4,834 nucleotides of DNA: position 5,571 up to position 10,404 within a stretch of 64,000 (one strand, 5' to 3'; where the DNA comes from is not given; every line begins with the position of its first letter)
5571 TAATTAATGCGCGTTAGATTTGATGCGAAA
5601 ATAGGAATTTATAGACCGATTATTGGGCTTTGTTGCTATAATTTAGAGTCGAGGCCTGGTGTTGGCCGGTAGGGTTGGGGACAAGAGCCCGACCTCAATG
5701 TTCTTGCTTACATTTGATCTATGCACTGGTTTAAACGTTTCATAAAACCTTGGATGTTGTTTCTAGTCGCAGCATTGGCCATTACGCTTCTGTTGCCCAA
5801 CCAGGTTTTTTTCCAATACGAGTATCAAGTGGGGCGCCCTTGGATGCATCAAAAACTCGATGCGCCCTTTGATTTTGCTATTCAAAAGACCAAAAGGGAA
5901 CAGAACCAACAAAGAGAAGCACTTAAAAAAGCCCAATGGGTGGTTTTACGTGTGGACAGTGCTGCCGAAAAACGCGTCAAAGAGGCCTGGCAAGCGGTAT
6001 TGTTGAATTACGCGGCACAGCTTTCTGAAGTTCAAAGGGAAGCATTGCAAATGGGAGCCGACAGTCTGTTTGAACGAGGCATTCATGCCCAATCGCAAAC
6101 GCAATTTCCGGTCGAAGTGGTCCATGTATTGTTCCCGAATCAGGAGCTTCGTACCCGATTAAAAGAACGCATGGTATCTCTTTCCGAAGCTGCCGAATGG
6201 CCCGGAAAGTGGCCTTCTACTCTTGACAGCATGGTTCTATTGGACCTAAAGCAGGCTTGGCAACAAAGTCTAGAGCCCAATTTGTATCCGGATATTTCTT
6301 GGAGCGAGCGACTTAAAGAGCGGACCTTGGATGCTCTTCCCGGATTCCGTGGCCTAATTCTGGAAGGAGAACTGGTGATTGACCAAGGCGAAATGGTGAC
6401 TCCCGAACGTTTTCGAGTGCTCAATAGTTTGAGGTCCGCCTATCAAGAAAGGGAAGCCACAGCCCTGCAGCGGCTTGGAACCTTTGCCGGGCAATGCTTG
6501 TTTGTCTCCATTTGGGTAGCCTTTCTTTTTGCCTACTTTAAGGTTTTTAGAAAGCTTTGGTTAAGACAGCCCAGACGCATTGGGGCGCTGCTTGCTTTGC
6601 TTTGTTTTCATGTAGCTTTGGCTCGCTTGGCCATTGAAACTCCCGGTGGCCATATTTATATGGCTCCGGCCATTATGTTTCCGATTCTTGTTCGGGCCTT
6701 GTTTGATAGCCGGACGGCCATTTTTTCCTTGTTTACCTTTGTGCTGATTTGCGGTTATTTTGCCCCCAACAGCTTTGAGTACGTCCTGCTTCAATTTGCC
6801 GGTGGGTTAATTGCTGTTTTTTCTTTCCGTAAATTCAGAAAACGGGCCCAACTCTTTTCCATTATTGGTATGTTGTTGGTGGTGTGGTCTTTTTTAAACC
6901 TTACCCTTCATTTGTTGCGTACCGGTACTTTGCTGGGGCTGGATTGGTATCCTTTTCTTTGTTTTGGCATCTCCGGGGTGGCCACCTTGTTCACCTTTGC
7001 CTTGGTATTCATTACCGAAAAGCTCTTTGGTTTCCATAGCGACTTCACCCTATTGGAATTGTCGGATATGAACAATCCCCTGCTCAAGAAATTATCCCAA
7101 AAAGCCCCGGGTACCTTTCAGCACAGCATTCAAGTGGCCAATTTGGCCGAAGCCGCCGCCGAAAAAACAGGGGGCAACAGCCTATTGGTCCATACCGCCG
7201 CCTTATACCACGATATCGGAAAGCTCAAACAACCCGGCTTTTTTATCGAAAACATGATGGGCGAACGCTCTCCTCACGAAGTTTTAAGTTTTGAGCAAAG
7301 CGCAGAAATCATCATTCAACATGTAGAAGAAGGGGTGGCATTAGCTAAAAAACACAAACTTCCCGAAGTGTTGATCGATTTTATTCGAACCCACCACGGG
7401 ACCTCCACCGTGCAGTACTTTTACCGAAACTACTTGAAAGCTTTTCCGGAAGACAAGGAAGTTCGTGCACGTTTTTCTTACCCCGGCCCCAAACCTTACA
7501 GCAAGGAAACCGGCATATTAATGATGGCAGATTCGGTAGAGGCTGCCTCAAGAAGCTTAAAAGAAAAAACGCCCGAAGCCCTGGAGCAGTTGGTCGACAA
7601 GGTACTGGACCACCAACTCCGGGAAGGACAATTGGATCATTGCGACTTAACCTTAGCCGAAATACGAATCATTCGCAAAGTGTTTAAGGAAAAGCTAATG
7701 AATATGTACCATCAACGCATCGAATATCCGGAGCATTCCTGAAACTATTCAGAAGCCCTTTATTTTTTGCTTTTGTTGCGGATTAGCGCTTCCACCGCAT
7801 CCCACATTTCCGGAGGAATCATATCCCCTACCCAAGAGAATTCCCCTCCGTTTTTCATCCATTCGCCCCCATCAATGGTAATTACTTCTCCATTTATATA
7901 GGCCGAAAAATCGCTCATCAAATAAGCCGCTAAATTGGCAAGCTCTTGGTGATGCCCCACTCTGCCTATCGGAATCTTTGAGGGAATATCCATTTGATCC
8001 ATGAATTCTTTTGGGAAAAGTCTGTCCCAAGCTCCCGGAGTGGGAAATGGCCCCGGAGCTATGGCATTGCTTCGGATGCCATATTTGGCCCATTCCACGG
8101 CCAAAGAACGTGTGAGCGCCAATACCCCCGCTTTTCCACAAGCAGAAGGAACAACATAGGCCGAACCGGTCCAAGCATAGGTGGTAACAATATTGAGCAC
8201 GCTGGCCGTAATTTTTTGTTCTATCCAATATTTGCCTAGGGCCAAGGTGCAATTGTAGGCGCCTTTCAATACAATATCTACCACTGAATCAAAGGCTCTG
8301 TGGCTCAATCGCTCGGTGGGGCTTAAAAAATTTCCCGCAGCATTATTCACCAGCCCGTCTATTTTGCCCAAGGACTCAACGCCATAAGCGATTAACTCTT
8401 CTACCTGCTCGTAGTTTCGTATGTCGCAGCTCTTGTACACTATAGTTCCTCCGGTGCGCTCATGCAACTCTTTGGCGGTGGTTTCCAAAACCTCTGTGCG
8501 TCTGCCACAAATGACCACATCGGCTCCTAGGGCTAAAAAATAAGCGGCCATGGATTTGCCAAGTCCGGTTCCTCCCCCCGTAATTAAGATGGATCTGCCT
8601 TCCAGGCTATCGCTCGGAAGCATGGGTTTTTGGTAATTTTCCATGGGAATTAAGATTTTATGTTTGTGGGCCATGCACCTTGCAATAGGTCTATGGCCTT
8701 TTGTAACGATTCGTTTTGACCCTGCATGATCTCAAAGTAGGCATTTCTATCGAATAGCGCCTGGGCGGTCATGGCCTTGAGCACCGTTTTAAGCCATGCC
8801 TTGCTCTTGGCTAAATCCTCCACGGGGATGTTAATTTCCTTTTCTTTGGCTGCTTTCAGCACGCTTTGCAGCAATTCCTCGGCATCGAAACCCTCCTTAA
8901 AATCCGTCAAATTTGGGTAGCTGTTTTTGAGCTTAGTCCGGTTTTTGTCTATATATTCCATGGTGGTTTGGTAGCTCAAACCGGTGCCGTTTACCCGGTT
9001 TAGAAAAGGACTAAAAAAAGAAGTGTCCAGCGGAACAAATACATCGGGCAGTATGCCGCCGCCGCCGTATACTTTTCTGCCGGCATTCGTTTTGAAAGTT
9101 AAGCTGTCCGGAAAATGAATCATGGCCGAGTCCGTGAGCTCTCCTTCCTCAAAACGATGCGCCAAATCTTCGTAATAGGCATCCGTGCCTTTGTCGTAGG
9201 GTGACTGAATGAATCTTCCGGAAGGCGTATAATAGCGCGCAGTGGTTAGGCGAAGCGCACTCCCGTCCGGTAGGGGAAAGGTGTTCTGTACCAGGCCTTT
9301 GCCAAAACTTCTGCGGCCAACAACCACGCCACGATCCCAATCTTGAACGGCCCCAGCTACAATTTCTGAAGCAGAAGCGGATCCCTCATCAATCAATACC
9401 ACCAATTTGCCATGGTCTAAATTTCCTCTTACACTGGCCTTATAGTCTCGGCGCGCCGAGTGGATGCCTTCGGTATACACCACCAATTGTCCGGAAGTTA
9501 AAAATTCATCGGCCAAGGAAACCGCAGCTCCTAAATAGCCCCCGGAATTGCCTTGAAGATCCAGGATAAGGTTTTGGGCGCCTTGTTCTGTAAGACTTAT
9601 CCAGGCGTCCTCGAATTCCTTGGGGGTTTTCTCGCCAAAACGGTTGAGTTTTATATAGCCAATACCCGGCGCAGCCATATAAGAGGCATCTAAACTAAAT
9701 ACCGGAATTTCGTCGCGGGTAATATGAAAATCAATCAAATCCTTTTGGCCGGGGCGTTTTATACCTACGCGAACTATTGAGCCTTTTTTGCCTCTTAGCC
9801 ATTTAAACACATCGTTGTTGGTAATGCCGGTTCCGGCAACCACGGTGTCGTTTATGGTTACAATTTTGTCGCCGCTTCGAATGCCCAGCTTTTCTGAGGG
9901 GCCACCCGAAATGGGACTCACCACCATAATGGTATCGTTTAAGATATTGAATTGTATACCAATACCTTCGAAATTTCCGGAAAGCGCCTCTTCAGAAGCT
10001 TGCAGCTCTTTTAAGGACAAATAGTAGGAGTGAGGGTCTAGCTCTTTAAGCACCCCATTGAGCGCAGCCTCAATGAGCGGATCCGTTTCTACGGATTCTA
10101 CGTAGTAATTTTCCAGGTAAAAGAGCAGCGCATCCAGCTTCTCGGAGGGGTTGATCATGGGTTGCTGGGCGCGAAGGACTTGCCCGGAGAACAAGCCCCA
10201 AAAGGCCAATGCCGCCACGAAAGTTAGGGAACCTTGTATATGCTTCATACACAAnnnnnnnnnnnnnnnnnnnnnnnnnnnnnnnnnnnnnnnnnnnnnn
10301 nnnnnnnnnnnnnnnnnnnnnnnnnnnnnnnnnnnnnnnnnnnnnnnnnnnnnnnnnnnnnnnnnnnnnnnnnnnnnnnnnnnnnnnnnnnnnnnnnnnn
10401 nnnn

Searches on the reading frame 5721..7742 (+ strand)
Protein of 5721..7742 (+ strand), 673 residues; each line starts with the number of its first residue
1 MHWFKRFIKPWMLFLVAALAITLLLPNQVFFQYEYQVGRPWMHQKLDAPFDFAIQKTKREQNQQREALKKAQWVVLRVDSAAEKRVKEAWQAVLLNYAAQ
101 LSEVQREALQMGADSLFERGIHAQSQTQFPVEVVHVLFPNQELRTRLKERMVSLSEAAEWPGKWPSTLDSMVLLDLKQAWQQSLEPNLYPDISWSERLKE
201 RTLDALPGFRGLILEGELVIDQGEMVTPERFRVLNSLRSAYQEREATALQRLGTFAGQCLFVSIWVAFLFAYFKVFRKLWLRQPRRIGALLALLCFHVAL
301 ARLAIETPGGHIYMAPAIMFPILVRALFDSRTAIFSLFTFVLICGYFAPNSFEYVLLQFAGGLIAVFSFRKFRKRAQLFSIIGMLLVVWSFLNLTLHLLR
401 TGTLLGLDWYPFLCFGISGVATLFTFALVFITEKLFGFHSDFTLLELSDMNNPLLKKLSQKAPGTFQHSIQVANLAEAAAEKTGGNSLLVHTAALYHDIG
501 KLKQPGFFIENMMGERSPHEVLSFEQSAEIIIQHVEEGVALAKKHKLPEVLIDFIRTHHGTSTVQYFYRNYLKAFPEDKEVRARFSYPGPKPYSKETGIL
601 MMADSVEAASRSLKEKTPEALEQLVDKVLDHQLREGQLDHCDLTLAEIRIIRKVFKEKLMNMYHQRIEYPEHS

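Call 49: search_protein_families(library=pfam, proteins=[window:5721-7742:+])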
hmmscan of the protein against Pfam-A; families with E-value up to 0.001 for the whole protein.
window:5721-7742:+ (673 aa): 4 families
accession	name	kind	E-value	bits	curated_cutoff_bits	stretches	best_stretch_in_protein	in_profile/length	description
PF07698.17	7TM-7TMR_HD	-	1.8e-24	87.1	29.4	1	254-439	3-189/190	7TM receptor with intracellular HD hydrolase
PF01966.28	HD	-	4.4e-18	66.1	22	1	465-608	1-115/116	HD domain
PF07697.16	7TMR-HDED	-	6e-11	43.2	27.6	1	44-238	51-221/224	7TM-HD extracellular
PF08668.18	HDOD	-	3.6e-06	27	22.9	1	462-559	92-194/196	HDOD domain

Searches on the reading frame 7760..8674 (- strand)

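Call 10: search_protein_families(library=pfam, proteins=[window:7760-8674:-])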
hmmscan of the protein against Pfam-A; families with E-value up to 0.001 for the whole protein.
window:7760-8674:- (304 aa): 3 families
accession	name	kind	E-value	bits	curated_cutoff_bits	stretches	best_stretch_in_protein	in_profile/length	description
PF13561.12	adh_short_C2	-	1.5e-46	159.4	27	1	36-270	6-234/236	Enoyl-(Acyl carrier protein) reductase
PF00106.31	adh_short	-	4.3e-41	141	26.6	1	29-214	3-186/195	short chain dehydrogenase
PF08659.16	KR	-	2.5e-10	41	22.6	1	29-144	3-121/180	KR domain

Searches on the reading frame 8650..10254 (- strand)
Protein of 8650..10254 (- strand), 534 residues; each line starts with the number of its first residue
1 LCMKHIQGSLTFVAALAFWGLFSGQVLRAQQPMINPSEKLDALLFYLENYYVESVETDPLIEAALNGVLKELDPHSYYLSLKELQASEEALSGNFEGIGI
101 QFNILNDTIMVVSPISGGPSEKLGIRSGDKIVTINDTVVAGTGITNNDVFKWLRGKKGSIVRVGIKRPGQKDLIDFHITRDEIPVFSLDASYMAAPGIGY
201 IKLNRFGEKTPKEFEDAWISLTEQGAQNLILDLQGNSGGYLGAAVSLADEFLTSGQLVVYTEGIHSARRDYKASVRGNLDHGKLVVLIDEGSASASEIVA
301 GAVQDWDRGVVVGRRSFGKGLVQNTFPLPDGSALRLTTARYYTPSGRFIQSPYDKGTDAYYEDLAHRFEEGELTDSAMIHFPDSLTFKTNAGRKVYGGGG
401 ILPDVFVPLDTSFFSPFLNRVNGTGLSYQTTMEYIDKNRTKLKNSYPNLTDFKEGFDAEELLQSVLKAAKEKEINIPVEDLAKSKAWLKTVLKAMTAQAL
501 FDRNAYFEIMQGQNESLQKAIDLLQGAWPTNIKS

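Call 10: search_protein_families(library=pfam, proteins=[window:8650-10254:-])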
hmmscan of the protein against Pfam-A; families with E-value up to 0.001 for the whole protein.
window:8650-10254:- (534 aa): 5 families
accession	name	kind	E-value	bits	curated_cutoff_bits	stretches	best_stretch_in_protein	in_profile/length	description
PF03572.23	Peptidase_S41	-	4.1e-50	170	24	1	198-351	2-156/165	Peptidase family S41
PF13180.12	PDZ_2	-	1.2e-09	38.8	27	1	97-173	2-75/80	PDZ domain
PF17820.7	PDZ_6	-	5.2e-08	33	27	1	111-167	2-54/54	PDZ domain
PF00595.29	PDZ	-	6.4e-05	23.7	23.2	1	96-165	10-80/81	PDZ domain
PF22694.1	CtpB_N-like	-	0.00013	22.8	27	1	38-79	39-81/85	Activating protease CtpB N-terminal domain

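Call 44: find_homologous_proteins(query=window:8650-10254:-, max_evalue=1e-60)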
Query window:8650-10254:- (534 aa): 7998 proteins with E <= 1e-60 among 8000 candidates; the best 120 are listed.
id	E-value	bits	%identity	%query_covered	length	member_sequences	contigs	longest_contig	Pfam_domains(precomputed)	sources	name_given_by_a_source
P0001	0.0e+0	1084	90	100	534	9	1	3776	PF17820.8,PF03572.24,PF13180.13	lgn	-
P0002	6.6e-213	726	62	94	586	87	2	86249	PF17820.8,PF03572.24,PF13180.13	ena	-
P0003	6.7e-212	723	61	100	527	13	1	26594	PF17820.8,PF03572.24,PF13180.13,PF22694.2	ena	-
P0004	2.6e-210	718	62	94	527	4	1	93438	PF17820.8,PF03572.24,PF13180.13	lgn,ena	-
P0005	2.3e-208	711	63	93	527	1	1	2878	PF17820.8,PF03572.24,PF13180.13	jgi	-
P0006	2.7e-197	675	62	93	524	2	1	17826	PF17820.8,PF03572.24,PF00595.30,PF13180.13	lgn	-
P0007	4.6e-196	671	58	99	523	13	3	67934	PF17820.8,PF03572.24,PF13180.13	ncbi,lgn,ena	-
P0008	3.6e-194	665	59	93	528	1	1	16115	PF17820.8,PF03572.24,PF00595.30,PF13180.13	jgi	jgi:carboxyl-terminal processing protease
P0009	6.0e-193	660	58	98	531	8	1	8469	PF17820.8,PF03572.24,PF00595.30,PF13180.13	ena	-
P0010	1.0e-191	656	59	94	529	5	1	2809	PF17820.8,PF03572.24,PF00595.30,PF13180.13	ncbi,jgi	jgi:carboxyl-terminal processing protease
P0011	2.8e-190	652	58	93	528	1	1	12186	PF28547.1,PF17820.8,PF03572.24,PF00595.30,PF13180.13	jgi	-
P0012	3.4e-190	651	56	98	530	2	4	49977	PF17820.8,PF03572.24,PF00595.30,PF13180.13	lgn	-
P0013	1.0e-189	650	57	98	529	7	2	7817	PF17820.8,PF03572.24,PF00595.30,PF13180.13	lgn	-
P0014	1.1e-188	646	59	98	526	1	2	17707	PF17820.8,PF03572.24,PF00595.30,PF13180.13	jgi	jgi:carboxyl-terminal processing protease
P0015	8.5e-188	643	57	96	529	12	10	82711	PF17820.8,PF03572.24,PF00595.30,PF13180.13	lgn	-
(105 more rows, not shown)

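Call 45: find_encoding_contigs(protein=P0002, flank=6000, max_places=2)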
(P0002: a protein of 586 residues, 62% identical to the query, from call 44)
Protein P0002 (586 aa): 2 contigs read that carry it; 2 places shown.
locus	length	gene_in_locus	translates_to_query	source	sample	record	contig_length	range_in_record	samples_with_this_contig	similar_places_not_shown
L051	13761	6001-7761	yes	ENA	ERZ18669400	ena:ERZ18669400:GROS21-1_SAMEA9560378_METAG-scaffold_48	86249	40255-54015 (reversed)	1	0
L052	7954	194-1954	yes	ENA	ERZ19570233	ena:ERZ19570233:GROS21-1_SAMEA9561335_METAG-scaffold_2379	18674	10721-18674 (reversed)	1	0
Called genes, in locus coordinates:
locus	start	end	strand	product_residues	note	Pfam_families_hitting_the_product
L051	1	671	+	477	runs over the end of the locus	PF11638:DnaA_N, PF00308:Bac_DnaA, PF00004:AAA (weak), PF01695:IstB_IS21, PF08299:Bac_DnaA_C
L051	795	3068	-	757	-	PF03176:MMPL, PF12349:Sterol-sensing (weak), PF03176:MMPL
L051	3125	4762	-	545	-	PF00004:AAA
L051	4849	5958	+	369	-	PF13280:WYL (weak)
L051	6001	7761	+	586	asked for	PF13180:PDZ_2 (weak), PF17820:PDZ_6 (weak), PF03572:Peptidase_S41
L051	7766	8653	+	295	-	PF00106:adh_short, PF08659:KR, PF13561:adh_short_C2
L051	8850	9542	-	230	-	PF18348:SH3_16, PF00877:NLPC_P60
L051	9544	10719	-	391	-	PF00108:Thiolase_N, PF22691:Thiolase_C_1 (faint), PF00109:ketoacyl-synt (faint), PF02803:Thiolase_C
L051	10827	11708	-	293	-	-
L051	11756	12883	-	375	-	PF00712:DNA_pol3_beta, PF02767:DNA_pol3_beta_2, PF02768:DNA_pol3_beta_3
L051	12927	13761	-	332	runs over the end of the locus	PF14238:DUF4340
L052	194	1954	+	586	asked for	PF13180:PDZ_2 (weak), PF17820:PDZ_6 (weak), PF03572:Peptidase_S41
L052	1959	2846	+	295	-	PF00106:adh_short, PF08659:KR, PF13561:adh_short_C2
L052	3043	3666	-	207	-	PF18348:SH3_16, PF00877:NLPC_P60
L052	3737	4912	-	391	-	PF00108:Thiolase_N, PF22691:Thiolase_C_1 (faint), PF00109:ketoacyl-synt (faint), PF02803:Thiolase_C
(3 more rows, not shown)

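Call 46: find_encoding_contigs(protein=P0004, flank=6000, max_places=2)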
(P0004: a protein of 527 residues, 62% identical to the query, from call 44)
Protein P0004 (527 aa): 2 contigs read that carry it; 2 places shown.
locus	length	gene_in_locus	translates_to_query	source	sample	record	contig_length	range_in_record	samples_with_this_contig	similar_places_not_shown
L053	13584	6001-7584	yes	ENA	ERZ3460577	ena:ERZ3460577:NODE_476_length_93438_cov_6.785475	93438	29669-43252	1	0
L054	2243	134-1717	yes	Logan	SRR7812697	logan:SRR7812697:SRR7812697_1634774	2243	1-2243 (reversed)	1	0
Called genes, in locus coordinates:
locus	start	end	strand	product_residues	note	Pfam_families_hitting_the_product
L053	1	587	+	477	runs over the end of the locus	PF11638:DnaA_N, PF00308:Bac_DnaA, PF01695:IstB_IS21 (weak), PF08299:Bac_DnaA_C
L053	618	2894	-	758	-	PF03176:MMPL, PF02460:Patched (faint), PF12349:Sterol-sensing (weak), PF03176:MMPL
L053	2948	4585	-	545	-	PF00004:AAA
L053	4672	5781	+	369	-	-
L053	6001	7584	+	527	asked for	PF13180:PDZ_2 (weak), PF17820:PDZ_6 (weak), PF03572:Peptidase_S41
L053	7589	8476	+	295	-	PF00106:adh_short, PF08659:KR, PF13561:adh_short_C2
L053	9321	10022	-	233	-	PF18348:SH3_16, PF00877:NLPC_P60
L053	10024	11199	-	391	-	PF00108:Thiolase_N, PF02803:Thiolase_C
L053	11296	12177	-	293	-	-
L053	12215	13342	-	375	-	PF00712:DNA_pol3_beta, PF02767:DNA_pol3_beta_2, PF02768:DNA_pol3_beta_3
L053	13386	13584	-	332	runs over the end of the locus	PF14238:DUF4340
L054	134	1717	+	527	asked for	PF13180:PDZ_2 (weak), PF17820:PDZ_6 (weak), PF03572:Peptidase_S41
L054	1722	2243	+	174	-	?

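Call 47: find_encoding_contigs(protein=P0003, flank=6000, max_places=2)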
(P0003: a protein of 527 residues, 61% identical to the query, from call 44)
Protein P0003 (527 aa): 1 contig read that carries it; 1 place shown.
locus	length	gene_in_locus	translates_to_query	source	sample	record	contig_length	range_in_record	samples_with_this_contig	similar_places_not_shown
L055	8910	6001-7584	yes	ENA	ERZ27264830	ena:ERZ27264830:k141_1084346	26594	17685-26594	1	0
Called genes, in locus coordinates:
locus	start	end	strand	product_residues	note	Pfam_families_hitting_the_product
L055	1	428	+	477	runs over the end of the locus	PF11638:DnaA_N, PF00308:Bac_DnaA, PF01695:IstB_IS21 (weak), PF08299:Bac_DnaA_C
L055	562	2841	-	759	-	PF03176:MMPL, PF00873:ACR_tran (faint), PF02460:Patched (faint), PF12349:Sterol-sensing (weak), PF03176:MMPL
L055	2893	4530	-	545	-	PF13191:AAA_16 (weak), PF00004:AAA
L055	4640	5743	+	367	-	PF13280:WYL (weak)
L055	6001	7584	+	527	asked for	PF22694:CtpB_N-like (faint), PF13180:PDZ_2, PF17820:PDZ_6 (weak), PF03572:Peptidase_S41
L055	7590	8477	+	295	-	PF00106:adh_short, PF08659:KR, PF13561:adh_short_C2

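Call 68: find_encoding_contigs(protein=P0001, flank=6000, max_places=4)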
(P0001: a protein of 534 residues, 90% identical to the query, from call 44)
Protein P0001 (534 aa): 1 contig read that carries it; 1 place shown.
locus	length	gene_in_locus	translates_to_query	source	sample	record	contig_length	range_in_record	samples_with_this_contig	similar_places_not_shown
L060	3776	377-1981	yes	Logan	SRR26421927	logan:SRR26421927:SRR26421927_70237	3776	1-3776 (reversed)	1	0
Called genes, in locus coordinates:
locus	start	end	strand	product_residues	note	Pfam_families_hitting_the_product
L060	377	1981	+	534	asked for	PF13180:PDZ_2, PF17820:PDZ_6, PF03572:Peptidase_S41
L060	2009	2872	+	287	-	PF00106:adh_short, PF08659:KR, PF13561:adh_short_C2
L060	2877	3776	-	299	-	?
